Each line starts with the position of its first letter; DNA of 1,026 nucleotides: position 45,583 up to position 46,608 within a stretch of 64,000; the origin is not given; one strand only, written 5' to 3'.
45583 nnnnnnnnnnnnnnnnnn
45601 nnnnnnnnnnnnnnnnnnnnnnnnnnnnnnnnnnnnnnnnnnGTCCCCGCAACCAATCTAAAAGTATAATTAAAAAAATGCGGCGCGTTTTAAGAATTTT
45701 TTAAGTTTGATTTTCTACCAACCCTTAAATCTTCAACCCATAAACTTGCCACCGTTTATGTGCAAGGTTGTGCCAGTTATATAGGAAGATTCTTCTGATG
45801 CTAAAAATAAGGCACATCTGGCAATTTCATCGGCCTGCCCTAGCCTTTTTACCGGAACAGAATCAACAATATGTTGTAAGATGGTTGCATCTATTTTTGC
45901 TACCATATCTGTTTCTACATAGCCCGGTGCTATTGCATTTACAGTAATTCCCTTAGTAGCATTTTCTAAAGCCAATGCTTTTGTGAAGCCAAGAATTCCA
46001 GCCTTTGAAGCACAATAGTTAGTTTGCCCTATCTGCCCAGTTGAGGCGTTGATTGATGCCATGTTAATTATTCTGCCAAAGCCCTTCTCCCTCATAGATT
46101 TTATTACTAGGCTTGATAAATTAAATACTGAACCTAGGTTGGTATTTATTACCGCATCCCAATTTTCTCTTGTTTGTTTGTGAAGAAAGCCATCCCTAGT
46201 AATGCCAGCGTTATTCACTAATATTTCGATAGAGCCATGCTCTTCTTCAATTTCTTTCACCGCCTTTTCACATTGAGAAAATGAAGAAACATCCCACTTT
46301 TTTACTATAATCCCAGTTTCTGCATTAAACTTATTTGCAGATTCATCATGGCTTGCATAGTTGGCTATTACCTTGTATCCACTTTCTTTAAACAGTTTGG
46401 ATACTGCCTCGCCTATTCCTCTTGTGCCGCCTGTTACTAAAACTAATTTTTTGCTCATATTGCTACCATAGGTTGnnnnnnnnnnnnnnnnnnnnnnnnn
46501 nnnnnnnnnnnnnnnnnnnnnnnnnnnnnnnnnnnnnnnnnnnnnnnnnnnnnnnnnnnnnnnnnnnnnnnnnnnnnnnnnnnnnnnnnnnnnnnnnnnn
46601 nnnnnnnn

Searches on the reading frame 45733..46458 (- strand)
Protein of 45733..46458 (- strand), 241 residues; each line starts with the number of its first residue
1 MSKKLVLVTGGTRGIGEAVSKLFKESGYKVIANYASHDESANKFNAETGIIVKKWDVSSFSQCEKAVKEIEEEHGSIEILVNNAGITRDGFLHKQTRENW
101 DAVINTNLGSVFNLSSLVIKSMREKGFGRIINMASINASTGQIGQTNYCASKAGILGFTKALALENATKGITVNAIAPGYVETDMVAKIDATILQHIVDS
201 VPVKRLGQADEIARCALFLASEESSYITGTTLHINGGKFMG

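Call 26: find_encoding_contigs(protein=window:45733-46458:-, flank=10000, max_places=10)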
Protein window:45733-46458:- (241 aa): 3 contigs read that carry it; 3 places shown.
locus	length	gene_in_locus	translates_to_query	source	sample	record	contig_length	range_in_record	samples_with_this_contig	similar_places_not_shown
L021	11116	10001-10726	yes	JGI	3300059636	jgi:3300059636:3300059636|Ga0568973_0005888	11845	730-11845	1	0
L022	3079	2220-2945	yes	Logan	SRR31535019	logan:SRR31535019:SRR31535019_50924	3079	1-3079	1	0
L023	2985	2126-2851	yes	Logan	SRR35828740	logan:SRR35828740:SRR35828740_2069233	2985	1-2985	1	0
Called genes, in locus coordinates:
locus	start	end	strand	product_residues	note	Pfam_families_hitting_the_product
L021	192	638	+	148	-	-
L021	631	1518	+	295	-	PF04116:FA_hydroxylase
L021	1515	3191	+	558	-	PF03321:GH3, PF23571:GH3_M, PF23572:GH3_C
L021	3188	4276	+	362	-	PF13378:MR_MLE_C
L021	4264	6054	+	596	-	PF02129:Peptidase_S15, PF08530:PepX_C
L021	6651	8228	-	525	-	PF00682:HMGL-like, PF22617:HCS_D2, PF08502:LeuA_dimer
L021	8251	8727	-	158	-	PF06347:SH3_4, PF08239:SH3_3 (faint), PF06347:SH3_4 (weak)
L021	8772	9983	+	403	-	PF04551:GcpE, PF26540:GcpE_C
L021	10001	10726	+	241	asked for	PF00106:adh_short, PF08659:KR, PF13561:adh_short_C2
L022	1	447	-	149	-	?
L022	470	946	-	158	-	PF06347:SH3_4, PF08239:SH3_3 (faint), PF06347:SH3_4 (weak)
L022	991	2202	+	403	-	PF04551:GcpE, PF26540:GcpE_C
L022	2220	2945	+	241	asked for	PF00106:adh_short, PF08659:KR, PF13561:adh_short_C2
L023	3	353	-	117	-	?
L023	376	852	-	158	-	PF06347:SH3_4, PF08239:SH3_3 (faint), PF06347:SH3_4 (weak)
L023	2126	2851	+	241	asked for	PF00106:adh_short, PF08659:KR, PF13561:adh_short_C2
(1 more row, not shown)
